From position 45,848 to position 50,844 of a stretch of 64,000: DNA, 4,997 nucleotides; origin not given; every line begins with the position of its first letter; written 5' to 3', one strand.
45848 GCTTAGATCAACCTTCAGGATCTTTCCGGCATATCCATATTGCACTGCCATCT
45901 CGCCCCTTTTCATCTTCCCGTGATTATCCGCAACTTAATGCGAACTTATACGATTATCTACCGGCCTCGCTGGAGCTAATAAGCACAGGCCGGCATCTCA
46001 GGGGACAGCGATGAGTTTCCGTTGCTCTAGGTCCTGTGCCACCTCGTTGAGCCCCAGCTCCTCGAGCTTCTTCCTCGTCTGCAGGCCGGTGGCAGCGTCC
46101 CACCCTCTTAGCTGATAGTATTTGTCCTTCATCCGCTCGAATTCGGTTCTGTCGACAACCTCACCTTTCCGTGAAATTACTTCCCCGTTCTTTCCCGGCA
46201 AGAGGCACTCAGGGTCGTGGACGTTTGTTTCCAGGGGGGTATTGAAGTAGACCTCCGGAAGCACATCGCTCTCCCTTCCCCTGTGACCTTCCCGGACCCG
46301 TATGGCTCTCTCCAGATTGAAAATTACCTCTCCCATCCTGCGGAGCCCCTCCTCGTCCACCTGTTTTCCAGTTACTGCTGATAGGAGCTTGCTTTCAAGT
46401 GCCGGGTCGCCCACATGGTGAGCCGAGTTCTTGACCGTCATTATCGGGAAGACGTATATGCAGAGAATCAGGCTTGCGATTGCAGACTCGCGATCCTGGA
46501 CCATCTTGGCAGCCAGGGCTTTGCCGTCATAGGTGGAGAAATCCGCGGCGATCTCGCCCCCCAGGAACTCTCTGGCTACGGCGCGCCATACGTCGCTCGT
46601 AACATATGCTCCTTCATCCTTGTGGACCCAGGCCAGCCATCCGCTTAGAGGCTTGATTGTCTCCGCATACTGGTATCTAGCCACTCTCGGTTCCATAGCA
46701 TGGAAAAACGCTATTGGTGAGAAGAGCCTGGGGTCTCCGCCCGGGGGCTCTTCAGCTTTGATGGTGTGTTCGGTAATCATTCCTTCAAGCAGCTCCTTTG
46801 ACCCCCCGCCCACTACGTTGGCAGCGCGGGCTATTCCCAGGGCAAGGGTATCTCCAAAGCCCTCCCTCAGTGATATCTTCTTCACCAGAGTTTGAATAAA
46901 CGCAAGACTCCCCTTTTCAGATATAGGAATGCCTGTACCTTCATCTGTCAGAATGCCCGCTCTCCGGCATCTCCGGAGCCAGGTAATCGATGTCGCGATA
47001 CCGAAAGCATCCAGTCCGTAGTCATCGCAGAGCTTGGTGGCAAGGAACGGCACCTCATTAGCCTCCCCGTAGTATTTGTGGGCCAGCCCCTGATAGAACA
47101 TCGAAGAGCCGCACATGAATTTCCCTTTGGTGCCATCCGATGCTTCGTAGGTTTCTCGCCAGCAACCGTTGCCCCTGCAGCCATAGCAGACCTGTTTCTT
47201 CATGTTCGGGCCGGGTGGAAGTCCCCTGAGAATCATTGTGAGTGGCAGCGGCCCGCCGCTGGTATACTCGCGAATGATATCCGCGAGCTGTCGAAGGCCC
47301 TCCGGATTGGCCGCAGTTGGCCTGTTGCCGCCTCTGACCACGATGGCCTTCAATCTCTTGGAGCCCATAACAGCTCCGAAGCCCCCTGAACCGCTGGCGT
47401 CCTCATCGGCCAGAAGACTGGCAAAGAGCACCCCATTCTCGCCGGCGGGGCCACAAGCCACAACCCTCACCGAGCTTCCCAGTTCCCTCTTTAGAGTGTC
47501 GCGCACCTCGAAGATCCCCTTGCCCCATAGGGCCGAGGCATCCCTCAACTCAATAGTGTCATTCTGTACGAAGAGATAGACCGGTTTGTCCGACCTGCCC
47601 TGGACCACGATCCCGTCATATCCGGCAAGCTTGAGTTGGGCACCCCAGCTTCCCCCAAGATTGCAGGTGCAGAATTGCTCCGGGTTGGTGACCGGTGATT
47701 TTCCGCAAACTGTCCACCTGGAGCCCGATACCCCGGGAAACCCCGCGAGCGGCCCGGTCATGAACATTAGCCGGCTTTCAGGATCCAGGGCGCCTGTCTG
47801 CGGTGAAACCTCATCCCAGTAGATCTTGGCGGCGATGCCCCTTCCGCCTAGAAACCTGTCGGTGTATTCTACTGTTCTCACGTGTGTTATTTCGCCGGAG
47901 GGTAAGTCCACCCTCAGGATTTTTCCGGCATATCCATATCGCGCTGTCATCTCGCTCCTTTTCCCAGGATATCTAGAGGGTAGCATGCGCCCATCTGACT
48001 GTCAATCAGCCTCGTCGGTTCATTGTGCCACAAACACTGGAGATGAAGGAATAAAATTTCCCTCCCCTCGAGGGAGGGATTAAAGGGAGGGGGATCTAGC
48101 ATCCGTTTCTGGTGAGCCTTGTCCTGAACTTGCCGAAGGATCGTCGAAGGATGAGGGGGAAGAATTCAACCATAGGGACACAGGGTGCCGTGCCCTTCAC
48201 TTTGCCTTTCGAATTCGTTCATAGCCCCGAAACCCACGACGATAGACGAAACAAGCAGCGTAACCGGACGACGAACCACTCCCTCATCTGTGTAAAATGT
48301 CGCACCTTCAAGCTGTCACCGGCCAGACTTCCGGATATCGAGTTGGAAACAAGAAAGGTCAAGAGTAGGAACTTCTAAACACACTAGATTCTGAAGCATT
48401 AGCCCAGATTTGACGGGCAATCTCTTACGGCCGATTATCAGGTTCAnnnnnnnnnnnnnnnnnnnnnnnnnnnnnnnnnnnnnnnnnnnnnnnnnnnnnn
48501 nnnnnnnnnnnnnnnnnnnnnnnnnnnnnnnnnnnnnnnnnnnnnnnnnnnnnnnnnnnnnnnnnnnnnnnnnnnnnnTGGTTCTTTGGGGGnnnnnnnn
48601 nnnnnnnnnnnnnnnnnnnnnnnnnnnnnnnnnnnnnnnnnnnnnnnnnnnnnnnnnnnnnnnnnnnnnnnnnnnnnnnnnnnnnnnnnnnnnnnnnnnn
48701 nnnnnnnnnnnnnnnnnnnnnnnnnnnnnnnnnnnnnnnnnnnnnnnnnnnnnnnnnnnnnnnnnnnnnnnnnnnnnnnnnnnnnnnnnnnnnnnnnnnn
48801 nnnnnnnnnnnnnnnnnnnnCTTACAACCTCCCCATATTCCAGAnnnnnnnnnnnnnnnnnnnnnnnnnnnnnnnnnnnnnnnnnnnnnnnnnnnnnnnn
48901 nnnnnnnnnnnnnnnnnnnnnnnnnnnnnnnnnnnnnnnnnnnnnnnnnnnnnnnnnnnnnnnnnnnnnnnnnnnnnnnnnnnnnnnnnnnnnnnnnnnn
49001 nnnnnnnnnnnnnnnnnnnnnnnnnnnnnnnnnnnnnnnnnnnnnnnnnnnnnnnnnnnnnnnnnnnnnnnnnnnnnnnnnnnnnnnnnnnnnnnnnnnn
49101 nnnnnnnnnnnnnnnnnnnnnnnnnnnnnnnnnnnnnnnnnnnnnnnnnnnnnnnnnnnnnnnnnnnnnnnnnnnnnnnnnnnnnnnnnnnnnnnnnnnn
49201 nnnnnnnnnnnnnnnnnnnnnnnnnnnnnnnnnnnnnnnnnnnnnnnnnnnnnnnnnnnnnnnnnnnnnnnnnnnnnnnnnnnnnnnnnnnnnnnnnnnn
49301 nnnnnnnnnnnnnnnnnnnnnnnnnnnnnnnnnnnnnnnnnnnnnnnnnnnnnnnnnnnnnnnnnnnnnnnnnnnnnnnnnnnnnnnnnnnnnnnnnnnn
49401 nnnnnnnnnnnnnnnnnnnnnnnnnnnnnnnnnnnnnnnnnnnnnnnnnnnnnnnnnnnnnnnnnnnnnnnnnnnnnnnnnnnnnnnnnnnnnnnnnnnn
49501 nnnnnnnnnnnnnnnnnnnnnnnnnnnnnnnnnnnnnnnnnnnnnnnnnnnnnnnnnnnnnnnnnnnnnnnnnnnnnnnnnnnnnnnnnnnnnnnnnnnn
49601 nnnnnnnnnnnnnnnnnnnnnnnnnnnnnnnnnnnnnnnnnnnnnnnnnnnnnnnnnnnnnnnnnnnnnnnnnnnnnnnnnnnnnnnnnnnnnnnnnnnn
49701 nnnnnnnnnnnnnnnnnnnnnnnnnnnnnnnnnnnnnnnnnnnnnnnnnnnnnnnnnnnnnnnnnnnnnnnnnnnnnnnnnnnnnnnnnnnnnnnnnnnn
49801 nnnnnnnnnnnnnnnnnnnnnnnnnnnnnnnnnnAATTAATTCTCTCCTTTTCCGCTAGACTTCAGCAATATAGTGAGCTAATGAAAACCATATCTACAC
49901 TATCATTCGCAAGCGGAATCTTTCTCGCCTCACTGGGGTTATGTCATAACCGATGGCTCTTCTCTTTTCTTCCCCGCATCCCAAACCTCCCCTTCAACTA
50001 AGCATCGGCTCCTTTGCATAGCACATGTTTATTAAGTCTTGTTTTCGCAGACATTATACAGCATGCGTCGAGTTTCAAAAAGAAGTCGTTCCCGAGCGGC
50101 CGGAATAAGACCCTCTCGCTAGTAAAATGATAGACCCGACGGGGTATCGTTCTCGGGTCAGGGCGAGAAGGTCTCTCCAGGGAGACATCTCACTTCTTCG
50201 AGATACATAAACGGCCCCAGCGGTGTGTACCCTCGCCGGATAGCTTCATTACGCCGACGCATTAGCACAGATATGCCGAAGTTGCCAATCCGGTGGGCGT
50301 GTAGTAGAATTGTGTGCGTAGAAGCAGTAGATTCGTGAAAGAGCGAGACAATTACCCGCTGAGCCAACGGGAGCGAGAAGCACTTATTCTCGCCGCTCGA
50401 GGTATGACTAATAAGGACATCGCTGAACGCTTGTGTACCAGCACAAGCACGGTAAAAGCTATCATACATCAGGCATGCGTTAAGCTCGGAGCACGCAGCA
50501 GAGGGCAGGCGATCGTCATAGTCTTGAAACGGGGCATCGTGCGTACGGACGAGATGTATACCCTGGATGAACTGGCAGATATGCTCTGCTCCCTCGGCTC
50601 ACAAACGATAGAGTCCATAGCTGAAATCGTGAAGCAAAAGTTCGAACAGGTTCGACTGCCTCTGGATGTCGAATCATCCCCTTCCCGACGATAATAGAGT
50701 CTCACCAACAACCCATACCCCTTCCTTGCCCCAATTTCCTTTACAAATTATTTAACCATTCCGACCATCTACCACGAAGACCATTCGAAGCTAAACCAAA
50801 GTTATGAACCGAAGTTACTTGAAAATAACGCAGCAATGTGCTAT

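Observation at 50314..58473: Operon coupling a cytoplasmic Mo/W-bisPGD oxidoreductase and FeS subunit to an AOR and two family-III CoA-transferases; three AOR paralogs of about 650 aa in the window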

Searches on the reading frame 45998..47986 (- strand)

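Call 5: search_protein_families(library=pfam, proteins=[window:45998-47986:-])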
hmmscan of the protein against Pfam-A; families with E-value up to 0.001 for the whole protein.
window:45998-47986:- (662 aa): 2 families
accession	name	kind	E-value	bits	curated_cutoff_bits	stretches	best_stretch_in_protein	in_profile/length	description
PF02730.20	AFOR_N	-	8.6e-67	225.2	29.8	1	21-219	1-198/199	Aldehyde ferredoxin oxidoreductase, N-terminal domain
PF01314.23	AFOR_C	-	2e-52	179.1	27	1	267-646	70-385/385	Aldehyde ferredoxin oxidoreductase, domains 2 & 3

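Call 6: search_protein_families(library=ncbifam, proteins=[window:45998-47986:-])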
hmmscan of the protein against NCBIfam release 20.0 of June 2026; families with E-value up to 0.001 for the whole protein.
window:45998-47986:- (662 aa): 1 family
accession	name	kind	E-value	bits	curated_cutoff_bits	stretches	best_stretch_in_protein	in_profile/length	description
NF007354.0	PRK09849.1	equivalog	2.1e-85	287.7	868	2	14-238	3-226/703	aldehyde ferredoxin oxidoreductase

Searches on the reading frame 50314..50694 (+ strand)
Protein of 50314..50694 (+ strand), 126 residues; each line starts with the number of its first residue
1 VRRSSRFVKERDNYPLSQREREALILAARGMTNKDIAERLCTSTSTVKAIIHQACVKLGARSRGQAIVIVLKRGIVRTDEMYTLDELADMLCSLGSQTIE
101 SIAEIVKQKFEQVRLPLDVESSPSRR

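Call 5: search_protein_families(library=pfam, proteins=[window:50314-50694:+])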
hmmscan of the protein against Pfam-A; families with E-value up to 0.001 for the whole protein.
window:50314-50694:+ (126 aa): 7 families
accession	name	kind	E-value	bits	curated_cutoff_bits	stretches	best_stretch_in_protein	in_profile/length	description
PF00196.25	GerE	-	3.1e-13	49.6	23.5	1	15-69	2-56/57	Bacterial regulatory proteins, luxR family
PF04545.22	Sigma70_r4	-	1.5e-08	34.4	24.1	1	16-58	5-48/50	Sigma-70, region 4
PF08281.18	Sigma70_r4_2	-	2.9e-08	33.7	25.7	1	16-58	11-54/54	Sigma-70, region 4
PF13384.12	HTH_23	-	2e-06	27.8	24.6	1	19-53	6-40/50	Homeodomain-like domain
PF13542.12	HTH_Tnp_ISL3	-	0.00014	21.7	27.4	1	22-53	18-49/51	Helix-turn-helix domain of transposase family ISL3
PF13936.12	HTH_38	-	0.00028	21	27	1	16-47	5-37/44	Helix-turn-helix domain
PF01381.28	HTH_3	-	0.00062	20.2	23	0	27-50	6-29/55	Helix-turn-helix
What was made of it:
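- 50314..50694 (+): Small LuxR/GerE-type HTH regulator (126 aa, no sensor domain). PF00196 GerE, E = 3e-13 (call 5).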

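Call 6: search_protein_families(library=ncbifam, proteins=[window:50314-50694:+])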
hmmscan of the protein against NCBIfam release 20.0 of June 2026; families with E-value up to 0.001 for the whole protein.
window:50314-50694:+ (126 aa): 22 families
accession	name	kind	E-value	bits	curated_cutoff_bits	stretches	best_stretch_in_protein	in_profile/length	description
TIGR03541.1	reg_near_HchA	equivalog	1.4e-09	37.9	215.6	1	2-74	158-230/232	PA1136 family autoinducer-binding transcriptional regulator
NF047785.1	respo_reg_MadR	equivalog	3.8e-09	36.2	300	1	11-76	144-209/209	MadR family response regulator transcription factor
NF007935.0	PRK10651.1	equivalog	5.2e-09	35.6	250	1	3-73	143-213/216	two-component system response regulator NarL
TIGR03020.2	EpsA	equivalog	1.8e-07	31.1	170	1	6-68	180-243/247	XrtB/PEP-CTERM-associated transcriptional regulator EpsA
NF052366.1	photon_PedR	equivalog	7.9e-07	29.2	120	1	16-81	3-68/74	photosynthetic electron transport-dependent transcriptional regulator PedR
NF007708.0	PRK10403.1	equivalog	1.1e-06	28.3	343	1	6-73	143-211/215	nitrate/nitrite response regulator protein NarP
NF050132.1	TransRegAbsR2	equivalog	1.6e-06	27.1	850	1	16-64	531-579/582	LuxR family transcriptional regulator AbsR2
NF047403.1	TransRegVisR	equivalog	2.7e-06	27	300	1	15-74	158-217/220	transcriptional regulator VisR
TIGR02937.1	sigma70-ECF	superfamily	3.1e-06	26.9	42.9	1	16-58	118-161/165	sigma-70 family RNA polymerase sigma factor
NF052445.1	RespRegMctR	equivalog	4.1e-06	26.3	300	1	10-75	139-204/205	two-component system response regulator MctR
NF007505.1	PRK10100.1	equivalog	6.2e-06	26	250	1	9-68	138-197/204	biofilm master transcriptional regulator CsgD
NF003420.0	PRK04841.1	equivalog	9.1e-06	24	537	1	14-68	837-891/903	HTH-type transcriptional regulator MalT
NF041232.1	BagY_FevT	exception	3.4e-05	22.9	700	1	13-67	294-348/367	LuxR family transcriptional regulator BagY/FevT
TIGR02985.1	Sig70_bacteroi1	subfamily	6.4e-05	23.2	126.4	1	16-58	115-158/162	RNA polymerase sigma-70 factor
NF007403.0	PRK09935.1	equivalog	7.2e-05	22.5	271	1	11-62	145-196/210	fimbria biosynthesis transcriptional regulator FimZ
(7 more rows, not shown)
